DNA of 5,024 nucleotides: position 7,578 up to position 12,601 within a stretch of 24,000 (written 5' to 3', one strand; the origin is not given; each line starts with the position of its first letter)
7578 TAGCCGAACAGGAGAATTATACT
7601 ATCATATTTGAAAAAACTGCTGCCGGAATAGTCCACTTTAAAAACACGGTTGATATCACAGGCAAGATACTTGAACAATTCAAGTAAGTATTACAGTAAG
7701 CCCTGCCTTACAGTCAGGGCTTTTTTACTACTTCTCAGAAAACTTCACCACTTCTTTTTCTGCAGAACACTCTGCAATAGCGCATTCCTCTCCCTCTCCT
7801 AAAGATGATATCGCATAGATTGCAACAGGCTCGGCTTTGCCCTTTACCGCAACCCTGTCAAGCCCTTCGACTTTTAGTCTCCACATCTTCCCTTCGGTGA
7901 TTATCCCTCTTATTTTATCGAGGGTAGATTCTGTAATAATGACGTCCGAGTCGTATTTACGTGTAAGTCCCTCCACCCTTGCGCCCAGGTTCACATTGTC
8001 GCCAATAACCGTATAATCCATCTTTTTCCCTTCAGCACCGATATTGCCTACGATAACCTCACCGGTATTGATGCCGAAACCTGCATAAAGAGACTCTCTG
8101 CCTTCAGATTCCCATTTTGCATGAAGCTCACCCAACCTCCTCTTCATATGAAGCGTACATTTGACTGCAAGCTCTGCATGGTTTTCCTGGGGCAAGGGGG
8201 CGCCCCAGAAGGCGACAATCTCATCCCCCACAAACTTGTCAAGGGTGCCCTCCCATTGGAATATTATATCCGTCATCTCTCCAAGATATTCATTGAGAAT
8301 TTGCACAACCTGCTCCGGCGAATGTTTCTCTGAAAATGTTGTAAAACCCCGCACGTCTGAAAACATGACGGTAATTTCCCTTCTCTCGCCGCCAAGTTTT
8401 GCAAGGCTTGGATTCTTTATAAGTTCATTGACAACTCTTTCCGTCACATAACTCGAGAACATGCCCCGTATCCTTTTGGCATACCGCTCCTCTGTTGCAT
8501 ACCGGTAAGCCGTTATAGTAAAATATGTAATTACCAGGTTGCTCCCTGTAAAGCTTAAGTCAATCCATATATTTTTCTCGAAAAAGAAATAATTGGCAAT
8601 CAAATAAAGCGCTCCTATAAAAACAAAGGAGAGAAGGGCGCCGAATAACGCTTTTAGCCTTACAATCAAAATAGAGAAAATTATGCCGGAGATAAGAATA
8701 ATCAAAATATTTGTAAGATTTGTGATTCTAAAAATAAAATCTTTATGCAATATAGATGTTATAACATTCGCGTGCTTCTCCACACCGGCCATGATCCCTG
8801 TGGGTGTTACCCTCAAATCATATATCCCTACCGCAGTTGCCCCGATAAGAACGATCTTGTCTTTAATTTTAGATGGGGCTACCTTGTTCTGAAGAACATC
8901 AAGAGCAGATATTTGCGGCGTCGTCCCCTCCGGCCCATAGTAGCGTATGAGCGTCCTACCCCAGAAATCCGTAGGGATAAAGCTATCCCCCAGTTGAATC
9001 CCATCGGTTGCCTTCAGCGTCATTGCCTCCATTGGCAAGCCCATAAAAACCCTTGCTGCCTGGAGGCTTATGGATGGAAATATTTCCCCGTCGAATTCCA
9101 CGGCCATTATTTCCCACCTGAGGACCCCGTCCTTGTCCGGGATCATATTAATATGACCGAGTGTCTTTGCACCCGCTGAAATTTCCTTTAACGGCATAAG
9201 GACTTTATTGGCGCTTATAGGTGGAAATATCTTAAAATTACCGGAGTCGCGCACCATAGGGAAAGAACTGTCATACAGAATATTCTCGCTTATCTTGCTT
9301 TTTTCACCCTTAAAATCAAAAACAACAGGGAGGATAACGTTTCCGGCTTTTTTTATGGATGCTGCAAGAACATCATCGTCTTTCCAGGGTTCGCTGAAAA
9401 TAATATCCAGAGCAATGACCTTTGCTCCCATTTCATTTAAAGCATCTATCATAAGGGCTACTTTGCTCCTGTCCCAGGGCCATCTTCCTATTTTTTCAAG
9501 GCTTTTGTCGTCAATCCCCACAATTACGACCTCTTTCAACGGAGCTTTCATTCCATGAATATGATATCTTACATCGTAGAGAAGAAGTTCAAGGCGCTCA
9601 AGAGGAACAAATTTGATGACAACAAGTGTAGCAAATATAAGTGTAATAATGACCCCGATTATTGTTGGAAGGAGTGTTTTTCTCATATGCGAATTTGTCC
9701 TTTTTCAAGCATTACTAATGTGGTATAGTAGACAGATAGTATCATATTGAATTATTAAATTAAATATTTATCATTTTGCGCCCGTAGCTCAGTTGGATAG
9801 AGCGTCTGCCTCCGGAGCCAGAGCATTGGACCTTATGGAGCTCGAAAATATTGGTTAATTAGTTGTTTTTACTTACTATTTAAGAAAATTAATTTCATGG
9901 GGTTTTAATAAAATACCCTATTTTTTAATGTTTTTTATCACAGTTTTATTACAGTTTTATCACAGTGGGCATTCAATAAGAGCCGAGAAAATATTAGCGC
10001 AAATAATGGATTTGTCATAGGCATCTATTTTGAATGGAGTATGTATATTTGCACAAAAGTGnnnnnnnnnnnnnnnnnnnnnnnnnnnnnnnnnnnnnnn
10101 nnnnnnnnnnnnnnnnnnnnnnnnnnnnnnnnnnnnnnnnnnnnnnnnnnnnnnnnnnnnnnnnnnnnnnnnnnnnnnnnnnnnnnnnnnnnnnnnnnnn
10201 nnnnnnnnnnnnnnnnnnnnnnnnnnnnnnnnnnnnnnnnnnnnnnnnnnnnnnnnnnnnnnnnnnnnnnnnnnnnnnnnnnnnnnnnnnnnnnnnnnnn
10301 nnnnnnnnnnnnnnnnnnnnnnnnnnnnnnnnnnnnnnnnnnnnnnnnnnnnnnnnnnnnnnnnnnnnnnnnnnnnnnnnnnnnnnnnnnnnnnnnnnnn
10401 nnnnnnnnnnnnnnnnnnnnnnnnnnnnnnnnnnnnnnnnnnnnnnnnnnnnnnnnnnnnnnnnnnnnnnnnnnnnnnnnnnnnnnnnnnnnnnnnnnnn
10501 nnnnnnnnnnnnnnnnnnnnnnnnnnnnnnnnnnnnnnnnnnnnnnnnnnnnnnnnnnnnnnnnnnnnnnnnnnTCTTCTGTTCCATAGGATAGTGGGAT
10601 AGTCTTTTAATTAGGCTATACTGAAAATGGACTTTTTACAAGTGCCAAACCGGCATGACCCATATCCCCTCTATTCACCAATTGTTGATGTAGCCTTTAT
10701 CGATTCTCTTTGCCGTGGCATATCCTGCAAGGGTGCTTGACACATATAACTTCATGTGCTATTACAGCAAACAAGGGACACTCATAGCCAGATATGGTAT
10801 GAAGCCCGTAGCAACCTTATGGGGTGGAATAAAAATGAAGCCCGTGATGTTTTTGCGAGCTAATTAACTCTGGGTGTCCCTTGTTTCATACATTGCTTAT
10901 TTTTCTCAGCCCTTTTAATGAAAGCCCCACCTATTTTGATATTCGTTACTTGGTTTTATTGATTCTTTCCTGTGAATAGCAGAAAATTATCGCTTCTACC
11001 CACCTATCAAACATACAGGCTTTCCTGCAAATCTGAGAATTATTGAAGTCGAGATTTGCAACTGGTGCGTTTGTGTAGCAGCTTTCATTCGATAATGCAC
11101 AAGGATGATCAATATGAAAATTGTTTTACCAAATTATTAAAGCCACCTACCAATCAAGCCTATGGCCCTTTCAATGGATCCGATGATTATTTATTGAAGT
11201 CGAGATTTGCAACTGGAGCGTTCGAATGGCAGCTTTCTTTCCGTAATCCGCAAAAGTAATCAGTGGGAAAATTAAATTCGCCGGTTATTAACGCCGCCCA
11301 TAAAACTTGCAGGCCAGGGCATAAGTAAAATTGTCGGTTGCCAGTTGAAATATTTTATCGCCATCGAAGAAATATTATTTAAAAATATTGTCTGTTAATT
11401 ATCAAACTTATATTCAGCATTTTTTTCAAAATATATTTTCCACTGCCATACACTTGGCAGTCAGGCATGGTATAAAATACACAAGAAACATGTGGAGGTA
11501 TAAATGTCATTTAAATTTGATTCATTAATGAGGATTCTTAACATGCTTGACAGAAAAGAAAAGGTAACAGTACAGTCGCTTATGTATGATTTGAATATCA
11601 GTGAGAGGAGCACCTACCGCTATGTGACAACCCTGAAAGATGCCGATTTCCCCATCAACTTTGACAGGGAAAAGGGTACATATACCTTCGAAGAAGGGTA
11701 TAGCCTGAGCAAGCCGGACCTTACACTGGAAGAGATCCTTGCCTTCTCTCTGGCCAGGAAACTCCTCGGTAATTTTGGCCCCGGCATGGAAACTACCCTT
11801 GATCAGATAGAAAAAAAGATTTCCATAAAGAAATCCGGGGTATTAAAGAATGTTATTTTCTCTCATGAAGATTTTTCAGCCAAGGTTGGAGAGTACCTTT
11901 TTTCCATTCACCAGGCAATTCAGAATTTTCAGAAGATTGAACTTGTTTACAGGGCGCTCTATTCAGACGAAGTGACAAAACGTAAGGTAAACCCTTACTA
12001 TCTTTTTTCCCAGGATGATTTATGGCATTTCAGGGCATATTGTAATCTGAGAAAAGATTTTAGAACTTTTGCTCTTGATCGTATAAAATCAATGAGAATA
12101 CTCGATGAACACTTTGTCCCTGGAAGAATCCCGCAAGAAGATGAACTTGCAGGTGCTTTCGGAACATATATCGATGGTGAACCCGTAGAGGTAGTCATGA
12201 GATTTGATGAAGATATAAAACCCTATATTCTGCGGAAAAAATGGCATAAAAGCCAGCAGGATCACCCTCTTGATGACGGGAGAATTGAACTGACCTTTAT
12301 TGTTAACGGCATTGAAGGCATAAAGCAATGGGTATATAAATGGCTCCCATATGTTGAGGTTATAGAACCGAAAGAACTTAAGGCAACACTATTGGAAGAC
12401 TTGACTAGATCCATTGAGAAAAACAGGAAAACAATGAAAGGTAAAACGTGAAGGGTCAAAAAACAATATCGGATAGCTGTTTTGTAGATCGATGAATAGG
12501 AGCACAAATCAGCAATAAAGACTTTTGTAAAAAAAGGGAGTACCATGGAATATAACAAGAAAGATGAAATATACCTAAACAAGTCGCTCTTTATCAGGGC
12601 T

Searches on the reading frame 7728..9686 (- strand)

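Call 7: search_protein_families(library=pfam, proteins=[window:7728-9686:-], max_evalue=0.01)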
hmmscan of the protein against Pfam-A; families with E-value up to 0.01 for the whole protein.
window:7728-9686:- (652 aa): 2 families
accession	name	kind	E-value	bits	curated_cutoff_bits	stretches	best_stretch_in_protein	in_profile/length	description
PF05226.16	CHASE2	-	2.4e-63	214.5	26.3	1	19-334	4-251/257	CHASE2 domain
PF00211.25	Guanylate_cyc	-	3e-22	79.5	21.9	1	436-625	7-180/183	Adenylate and Guanylate cyclase catalytic domain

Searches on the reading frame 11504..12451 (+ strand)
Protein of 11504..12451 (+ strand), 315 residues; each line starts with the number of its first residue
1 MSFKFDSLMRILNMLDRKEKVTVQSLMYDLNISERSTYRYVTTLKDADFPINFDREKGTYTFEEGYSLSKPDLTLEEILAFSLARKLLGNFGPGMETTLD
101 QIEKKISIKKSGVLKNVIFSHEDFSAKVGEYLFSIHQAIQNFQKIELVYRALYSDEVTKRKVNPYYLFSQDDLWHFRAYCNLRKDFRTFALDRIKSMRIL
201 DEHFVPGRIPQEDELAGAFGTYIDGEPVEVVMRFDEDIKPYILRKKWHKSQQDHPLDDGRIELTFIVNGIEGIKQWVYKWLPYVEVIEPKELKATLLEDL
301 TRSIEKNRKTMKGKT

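Call 7: search_protein_families(library=pfam, proteins=[window:11504-12451:+], max_evalue=0.01)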
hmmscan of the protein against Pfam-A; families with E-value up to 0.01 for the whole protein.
window:11504-12451:+ (315 aa): 4 families
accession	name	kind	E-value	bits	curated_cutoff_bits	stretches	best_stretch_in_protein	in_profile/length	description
PF13280.12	WYL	-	4.7e-18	65.4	21.8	1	131-198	2-69/70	WYL domain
PF25583.1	WCX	-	1e-12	48.6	23.9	1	226-302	1-74/76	WCX domain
PF08279.18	HTH_11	-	6.2e-06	26.4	25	1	9-58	3-53/55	HTH domain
PF14947.12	HTH_45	-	0.0016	18.8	25.5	1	8-61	8-57/77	Winged helix-turn-helix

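Call 8: search_protein_families(library=padloc, proteins=[window:11504-12451:+], max_evalue=0.1)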
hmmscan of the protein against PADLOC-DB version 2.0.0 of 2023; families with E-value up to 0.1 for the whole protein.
window:11504-12451:+ (315 aa): 11 families
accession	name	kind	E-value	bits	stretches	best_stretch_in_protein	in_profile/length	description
PDLC01457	WYL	-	2.1e-39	133.5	1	6-292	4-229/229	"CAS-I,CAS-II,CAS-III,CAS-IV,CAS-V,CAS-VI; associated_signaling"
PDLC01652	WYL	-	1.7e-29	101.2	1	127-302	15-160/162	"CAS-I,CAS-II,CAS-III,CAS-IV,CAS-V,CAS-VI; associated_signaling"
PDLC01766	Cas3c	-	7.9e-25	85.2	1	21-302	22-311/1009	-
PDLC03787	RTasWYL-YodC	-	4.3e-07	27.4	1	115-201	257-351/354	DRT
PDLC01434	CasR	-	0.0011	16.9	1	7-49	129-170/191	"CAS-I,CAS-II,CAS-III,CAS-IV,CAS-V,CAS-VI; associated_signaling"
PDLC01438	Csa3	-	0.0021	16.1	1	9-179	151-294/305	"CAS-I,CAS-II,CAS-III,CAS-IV,CAS-V,CAS-VI; associated_signaling"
PDLC01849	CARF3--CARF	-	0.0031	15.2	1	10-49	142-180/197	-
PDLC02317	AbiEii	-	0.01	12.9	1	103-206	283-381/396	AbiEii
PDLC01268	CasR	-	0.013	13.5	1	7-49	125-166/179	"CAS-I,CAS-II,CAS-III,CAS-IV,CAS-V,CAS-VI; associated_signaling"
PDLC01484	WYL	-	0.033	11.3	0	273-303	402-432/437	"CAS-I,CAS-II,CAS-III,CAS-IV,CAS-V,CAS-VI; associated_signaling"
PDLC01510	WYL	-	0.033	11.3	0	273-303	402-432/437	"CAS-I,CAS-II,CAS-III,CAS-IV,CAS-V,CAS-VI; associated_signaling"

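Call 9: search_protein_families(library=ncbifam, proteins=[window:11504-12451:+], max_evalue=0.1)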
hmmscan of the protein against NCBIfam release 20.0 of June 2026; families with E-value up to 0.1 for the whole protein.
window:11504-12451:+ (315 aa): 3 families
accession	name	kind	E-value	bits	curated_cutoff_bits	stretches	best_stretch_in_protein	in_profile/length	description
NF053736.1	AcpB_EbpR_MafR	subfamily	0.00044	19.6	130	1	9-90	9-91/481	AcpB/EbpR/MafR family transcriptional regulator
NF053610.1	Sso10a_fam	subfamily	0.0035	17.3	60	1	6-56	5-50/64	Sso10a family chromatin protein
NF053606.1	Sta1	subfamily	0.012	15.7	80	0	9-49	23-63/100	Sta1 family transcriptional regulator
